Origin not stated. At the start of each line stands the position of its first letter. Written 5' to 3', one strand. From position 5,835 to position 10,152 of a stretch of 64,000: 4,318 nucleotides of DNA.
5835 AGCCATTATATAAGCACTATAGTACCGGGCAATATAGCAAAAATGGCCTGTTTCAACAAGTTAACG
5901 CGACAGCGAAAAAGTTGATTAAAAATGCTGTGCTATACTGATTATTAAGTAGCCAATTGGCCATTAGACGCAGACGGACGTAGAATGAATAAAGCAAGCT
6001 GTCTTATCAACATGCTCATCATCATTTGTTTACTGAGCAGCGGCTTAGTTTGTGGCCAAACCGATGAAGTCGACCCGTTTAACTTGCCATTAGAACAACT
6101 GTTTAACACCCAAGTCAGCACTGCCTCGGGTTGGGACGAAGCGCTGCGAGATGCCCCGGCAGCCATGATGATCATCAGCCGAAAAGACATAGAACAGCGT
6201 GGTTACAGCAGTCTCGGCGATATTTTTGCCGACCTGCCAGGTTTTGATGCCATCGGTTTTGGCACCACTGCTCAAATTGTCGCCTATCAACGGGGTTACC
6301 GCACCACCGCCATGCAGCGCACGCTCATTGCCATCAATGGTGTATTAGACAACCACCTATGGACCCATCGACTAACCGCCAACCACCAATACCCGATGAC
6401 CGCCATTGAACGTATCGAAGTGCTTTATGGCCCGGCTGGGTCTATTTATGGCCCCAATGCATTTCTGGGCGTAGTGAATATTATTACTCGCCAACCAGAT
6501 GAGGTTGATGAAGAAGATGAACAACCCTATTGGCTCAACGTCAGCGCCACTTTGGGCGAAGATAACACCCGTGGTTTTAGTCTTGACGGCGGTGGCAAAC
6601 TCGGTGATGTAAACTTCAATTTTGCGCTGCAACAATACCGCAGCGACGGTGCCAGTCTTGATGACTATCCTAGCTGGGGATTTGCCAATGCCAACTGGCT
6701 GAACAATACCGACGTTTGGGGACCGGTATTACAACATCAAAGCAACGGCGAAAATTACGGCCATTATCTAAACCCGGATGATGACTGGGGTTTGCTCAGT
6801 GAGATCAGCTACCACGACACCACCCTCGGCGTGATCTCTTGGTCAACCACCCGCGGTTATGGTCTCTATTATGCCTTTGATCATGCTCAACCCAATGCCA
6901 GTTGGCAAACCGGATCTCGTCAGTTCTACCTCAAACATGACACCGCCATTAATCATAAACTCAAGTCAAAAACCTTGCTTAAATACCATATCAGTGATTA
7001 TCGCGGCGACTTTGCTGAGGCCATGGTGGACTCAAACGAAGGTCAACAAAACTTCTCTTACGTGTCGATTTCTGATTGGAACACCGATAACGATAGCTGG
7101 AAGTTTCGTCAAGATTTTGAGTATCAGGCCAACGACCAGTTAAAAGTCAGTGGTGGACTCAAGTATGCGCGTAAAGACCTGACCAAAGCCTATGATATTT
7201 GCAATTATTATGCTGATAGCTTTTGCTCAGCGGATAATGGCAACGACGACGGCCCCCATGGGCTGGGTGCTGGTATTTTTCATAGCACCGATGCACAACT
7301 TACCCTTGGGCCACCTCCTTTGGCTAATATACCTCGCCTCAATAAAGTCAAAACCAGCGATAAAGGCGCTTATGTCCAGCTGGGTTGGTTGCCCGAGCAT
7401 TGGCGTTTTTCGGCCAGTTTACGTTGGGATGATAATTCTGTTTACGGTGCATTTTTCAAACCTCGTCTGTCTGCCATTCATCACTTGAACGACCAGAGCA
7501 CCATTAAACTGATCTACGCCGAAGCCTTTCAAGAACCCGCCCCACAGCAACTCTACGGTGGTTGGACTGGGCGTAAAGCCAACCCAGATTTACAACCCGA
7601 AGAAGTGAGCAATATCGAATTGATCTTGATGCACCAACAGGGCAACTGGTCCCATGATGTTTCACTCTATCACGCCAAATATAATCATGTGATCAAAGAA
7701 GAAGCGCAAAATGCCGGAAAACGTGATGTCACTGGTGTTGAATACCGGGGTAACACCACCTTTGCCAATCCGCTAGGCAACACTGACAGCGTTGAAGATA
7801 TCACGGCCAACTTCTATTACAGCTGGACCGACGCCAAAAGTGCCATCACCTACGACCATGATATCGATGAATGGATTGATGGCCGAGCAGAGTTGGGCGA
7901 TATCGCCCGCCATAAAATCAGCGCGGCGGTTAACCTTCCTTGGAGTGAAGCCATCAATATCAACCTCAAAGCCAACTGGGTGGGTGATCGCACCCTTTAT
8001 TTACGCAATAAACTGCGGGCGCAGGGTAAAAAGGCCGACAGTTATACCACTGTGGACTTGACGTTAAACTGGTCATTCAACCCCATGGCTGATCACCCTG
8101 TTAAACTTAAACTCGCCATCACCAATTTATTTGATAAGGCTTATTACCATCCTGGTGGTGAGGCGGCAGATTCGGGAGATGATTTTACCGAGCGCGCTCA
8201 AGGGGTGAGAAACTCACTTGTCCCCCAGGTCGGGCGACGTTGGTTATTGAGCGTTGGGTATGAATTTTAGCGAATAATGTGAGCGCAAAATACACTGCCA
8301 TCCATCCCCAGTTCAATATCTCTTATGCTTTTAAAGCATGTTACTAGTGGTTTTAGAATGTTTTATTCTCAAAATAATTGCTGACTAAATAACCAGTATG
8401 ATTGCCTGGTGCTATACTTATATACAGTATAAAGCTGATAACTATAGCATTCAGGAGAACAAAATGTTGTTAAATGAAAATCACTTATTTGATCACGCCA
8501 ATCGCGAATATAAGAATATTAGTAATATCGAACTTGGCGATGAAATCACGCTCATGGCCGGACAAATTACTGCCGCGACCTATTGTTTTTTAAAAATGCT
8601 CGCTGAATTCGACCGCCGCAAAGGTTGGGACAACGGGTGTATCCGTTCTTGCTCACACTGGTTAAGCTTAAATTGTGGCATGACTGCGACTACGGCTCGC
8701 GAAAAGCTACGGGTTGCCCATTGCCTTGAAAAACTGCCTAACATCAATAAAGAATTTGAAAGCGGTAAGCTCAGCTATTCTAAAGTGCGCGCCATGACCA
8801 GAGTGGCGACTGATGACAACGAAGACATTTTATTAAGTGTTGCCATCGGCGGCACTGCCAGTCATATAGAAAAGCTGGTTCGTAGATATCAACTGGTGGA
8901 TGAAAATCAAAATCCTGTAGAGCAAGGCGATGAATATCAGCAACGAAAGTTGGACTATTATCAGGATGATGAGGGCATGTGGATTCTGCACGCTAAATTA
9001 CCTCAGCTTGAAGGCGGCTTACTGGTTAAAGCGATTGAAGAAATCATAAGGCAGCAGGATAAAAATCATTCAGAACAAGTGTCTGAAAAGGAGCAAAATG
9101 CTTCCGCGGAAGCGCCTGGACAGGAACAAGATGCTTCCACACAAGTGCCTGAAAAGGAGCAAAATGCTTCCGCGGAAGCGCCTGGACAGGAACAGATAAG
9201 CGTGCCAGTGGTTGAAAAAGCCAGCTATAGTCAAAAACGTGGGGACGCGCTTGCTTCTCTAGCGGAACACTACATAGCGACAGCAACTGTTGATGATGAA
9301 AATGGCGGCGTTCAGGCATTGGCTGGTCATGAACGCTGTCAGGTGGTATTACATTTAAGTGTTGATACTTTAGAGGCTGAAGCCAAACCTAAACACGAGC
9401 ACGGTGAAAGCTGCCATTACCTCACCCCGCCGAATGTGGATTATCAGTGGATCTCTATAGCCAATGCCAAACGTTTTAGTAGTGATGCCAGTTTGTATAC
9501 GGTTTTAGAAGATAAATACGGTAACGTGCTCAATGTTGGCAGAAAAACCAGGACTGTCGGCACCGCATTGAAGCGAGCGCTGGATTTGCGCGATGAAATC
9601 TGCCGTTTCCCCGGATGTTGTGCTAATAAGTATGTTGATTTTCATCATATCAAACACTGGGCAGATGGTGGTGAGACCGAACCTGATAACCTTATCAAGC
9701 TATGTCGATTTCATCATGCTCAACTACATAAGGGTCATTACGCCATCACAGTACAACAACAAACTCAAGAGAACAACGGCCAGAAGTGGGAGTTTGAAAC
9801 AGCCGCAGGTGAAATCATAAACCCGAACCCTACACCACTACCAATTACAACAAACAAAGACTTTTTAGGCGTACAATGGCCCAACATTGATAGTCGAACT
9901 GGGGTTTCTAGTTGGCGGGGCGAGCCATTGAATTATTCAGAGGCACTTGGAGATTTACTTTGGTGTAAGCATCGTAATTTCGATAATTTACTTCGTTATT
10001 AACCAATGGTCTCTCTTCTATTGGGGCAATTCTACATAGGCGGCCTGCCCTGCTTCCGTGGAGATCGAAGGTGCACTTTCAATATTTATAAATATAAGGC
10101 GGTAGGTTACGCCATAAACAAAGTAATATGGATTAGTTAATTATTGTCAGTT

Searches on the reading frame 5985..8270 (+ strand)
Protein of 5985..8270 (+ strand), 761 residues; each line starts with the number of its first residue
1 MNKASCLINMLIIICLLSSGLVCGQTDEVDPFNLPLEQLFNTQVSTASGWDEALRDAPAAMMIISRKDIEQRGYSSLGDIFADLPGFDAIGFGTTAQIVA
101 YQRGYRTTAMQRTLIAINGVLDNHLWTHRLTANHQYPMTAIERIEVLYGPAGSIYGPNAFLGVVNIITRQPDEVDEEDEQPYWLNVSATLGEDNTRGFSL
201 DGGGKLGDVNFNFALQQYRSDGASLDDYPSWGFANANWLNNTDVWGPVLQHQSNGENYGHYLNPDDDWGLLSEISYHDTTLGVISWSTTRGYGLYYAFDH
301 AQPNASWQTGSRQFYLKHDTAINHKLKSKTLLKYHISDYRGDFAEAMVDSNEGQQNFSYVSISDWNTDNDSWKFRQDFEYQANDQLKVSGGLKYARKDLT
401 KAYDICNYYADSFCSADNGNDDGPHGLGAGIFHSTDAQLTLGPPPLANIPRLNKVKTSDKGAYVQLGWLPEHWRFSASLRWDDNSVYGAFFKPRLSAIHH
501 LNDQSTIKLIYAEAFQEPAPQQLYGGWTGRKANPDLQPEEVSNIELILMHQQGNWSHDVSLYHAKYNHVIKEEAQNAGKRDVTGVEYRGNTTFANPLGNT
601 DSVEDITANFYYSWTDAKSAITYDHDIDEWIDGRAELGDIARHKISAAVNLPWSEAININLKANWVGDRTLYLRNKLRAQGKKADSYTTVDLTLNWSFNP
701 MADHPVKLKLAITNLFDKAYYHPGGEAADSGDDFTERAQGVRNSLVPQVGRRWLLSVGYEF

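Call 12: search_protein_families(library=pfam, proteins=[window:5985-8270:+])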
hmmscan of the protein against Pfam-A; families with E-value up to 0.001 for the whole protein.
window:5985-8270:+ (761 aa): 3 families
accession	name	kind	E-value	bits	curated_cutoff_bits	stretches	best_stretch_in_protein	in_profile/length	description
PF00593.30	TonB_dep_Rec_b-barrel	-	5.7e-30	106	27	1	276-715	14-436/436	TonB dependent receptor-like, beta-barrel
PF07715.20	Plug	-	3e-17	63.5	23.9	1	54-163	2-107/107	TonB-dependent Receptor Plug Domain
PF14905.12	OMP_b-brl_3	-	3.3e-07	30.2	27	1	531-722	208-380/408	Outer membrane protein beta-barrel family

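Call 20: search_protein_families(library=ncbifam, max_evalue=0.01, proteins=[window:5985-8270:+])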
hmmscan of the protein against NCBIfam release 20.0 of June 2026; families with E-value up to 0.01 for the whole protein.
window:5985-8270:+ (761 aa): 22 families
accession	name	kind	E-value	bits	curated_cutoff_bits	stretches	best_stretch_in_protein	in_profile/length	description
TIGR01779.1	TonB-B12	equivalog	2e-39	135.7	599.7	2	37-208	25-186/614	TonB-dependent vitamin B12 receptor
TIGR01783.1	TonB-siderophor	subfamily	2.6e-36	125.5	223.5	1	57-761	2-649/649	TonB-dependent siderophore receptor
NF010010.0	PRK13483.1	equivalog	2.4e-34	118.4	927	2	38-173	31-167/660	ligand-gated channel protein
NF010038.0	PRK13513.1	equivalog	2e-33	115.9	942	2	41-197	36-188/659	ligand-gated channel protein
TIGR01785.1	TonB-hemin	subfamily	4e-30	104.9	316.85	1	46-761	7-677/677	TonB-dependent heme/hemoglobin receptor family protein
TIGR01786.1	TonB-hemlactrns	subfamily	7.3e-28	97.3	323.75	1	46-761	10-719/719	TonB-dependent hemoglobin/transferrin/lactoferrin family receptor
NF007926.1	PRK10641.1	equivalog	9.6e-28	97.1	836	2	41-173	28-158/617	TonB-dependent vitamin B12 receptor BtuB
NF053590.1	TonB_dep_TOL0244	equivalog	4.4e-25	88.3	645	2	33-173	4-144/604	TOL_0244 family TonB-dependent receptor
NF010011.0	PRK13484.1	equivalog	3e-24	85.3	1197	2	41-170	31-160/682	IreA family TonB-dependent siderophore receptor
NF007478.2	PRK10064.1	equivalog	1.3e-23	83.1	745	2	41-170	31-159/663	catecholate siderophore receptor CirA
NF050067.1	TonBEntbctnRecCfrA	equivalog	1.2e-21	76.8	1200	1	40-171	26-160/698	TonB-dependent ferric enterobactin receptor CfrA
NF010012.0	PRK13486.1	equivalog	2.5e-20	72.4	924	2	44-171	29-160/696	TonB-dependent receptor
NF010048.1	PRK13524.1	subfamily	4.3e-20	71.8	493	2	469-761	445-744/744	FepA family TonB-dependent siderophore receptor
NF010051.0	PRK13528.1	subfamily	2.8e-15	55.6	583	2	50-176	43-179/727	FepA family TonB-dependent siderophore receptor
NF052649.1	TonRcptRhtA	equivalog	7.4e-11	40.9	1100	1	46-173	47-169/744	TonB-dependent siderophore receptor RhtA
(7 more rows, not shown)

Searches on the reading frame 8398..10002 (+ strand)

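Call 12: search_protein_families(library=pfam, proteins=[window:8398-10002:+])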
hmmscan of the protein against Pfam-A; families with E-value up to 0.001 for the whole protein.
window:8398-10002:+ (534 aa): 2 families
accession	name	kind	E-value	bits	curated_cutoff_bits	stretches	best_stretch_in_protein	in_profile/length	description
PF02720.22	DUF222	-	2.4e-12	47.2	24.4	1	54-399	11-306/306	Domain of unknown function (DUF222)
PF01844.29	HNH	-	5e-05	23.8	21.4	1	411-444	12-45/47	HNH endonuclease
